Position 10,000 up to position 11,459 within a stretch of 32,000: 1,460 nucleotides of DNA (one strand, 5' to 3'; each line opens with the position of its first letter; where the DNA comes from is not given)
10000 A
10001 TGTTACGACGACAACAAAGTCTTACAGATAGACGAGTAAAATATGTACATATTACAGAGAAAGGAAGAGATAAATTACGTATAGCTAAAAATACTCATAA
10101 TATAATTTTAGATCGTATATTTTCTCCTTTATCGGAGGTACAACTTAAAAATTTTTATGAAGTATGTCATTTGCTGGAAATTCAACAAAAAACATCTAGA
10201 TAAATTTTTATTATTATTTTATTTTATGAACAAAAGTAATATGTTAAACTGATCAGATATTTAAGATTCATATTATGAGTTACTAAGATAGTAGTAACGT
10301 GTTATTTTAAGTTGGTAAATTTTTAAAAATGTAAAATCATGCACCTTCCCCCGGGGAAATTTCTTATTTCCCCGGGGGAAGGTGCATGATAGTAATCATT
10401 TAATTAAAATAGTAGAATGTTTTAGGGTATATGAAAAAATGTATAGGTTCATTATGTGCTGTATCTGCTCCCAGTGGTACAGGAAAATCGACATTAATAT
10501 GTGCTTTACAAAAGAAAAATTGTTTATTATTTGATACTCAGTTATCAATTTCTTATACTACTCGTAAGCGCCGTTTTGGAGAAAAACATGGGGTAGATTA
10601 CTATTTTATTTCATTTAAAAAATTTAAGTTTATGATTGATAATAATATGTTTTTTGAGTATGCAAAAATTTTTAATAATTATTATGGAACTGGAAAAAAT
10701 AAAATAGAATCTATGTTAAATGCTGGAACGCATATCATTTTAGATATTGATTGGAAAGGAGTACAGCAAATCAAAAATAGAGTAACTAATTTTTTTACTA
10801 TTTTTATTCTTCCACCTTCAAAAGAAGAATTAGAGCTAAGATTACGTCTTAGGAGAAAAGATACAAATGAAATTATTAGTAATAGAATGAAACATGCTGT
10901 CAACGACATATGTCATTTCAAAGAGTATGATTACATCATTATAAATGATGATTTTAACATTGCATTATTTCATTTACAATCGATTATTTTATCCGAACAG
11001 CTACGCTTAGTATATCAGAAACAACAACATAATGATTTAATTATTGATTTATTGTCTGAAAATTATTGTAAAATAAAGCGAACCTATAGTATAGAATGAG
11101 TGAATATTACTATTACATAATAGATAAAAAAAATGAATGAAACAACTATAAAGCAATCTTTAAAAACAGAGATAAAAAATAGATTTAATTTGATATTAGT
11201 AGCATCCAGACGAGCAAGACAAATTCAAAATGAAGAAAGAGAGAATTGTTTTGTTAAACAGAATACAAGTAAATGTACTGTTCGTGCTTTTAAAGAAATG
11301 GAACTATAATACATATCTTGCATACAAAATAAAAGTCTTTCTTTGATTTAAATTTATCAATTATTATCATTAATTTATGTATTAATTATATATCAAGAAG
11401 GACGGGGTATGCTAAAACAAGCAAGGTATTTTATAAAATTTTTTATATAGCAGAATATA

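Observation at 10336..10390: Perfect 25-bp-arm GC-rich palindrome in a ~27% GC genome, between the MarR-family gene and gmk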

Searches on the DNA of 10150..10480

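Call 70: search_rna_families(source=window, start=10150, end=10480, threshold=evalue, max_evalue=5)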
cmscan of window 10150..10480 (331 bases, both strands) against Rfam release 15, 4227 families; matches with E-value up to 5: 22.
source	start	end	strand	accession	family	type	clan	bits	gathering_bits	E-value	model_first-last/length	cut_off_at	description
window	10315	10410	-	RF04121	mir-1289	Gene; miRNA;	-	34.1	66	1.7e-05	1-91/91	no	mir-1289 microRNA precursor family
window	10323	10420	+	RF01465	rli31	Gene; sRNA;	-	30.1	80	0.0039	1-115/115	no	Listeria sRNA rli31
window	10328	10401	+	RF04121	mir-1289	Gene; miRNA;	-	28.7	66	0.00055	1-91/91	no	mir-1289 microRNA precursor family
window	10318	10412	-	RF02625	WsnRNA46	Gene; sRNA;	-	28.4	65.3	0.00076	2-151/151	no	Wolbachia sRNA 46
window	10318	10411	-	RF00885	MIR821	Gene; miRNA;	-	27.2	249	0.0028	1-275/275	no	MIR821 microRNA precursor family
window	10346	10380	-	RF01835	HIV_FS2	Cis-reg; frameshift_element;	-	26.1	44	0.0015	1-45/45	no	ribosomal frameshift site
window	10330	10391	+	RF00490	S-element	Cis-reg;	-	24.9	47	0.039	1-67/67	no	S-element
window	10342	10384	+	RF03955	MIR2934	Gene; miRNA;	-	23.7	100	0.033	1-113/113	no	MIR2934 microRNA precursor family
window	10342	10384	-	RF03955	MIR2934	Gene; miRNA;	-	23.6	100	0.035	1-113/113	no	MIR2934 microRNA precursor family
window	10346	10380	+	RF01835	HIV_FS2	Cis-reg; frameshift_element;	-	21.4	44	0.035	1-45/45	no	ribosomal frameshift site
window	10336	10448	+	RF01602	plasmodium_snoR27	Gene; snRNA; snoRNA; HACA-box;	-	21.4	50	0.61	1-143/143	no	small nucleolar RNA snoR27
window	10334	10392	-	RF00783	mir-484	Gene; miRNA;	-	20.9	40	0.059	1-67/67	no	mir-484 microRNA precursor family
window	10343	10385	+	RF03550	mir-31_2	Gene; miRNA;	-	19.3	97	0.27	1-83/83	no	mir-31_2 microRNA precursor family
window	10328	10386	+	RF01606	plasmodium_snoR31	Gene; snRNA; snoRNA; HACA-box;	-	19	60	3.9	79-140/145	no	small nucleolar RNA snoR31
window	10347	10379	+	RF03099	RAGATH-23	Gene; sRNA;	-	18.7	92.6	0.3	61-93/99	no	RAGATH-23 RNA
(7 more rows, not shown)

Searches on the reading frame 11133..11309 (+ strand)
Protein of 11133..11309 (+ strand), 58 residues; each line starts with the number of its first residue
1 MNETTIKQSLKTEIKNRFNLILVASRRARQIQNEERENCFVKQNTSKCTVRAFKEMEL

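Call 12: search_protein_families(library=ncbifam, proteins=[window:11133-11309:+])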
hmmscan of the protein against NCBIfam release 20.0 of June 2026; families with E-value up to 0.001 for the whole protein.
window:11133-11309:+ (58 aa): 1 family
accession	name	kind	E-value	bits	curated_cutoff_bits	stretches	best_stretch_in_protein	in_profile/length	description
TIGR00690.1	rpoZ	equivalog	1.5e-11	44.2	23.6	1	8-57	7-55/60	DNA-directed RNA polymerase subunit omega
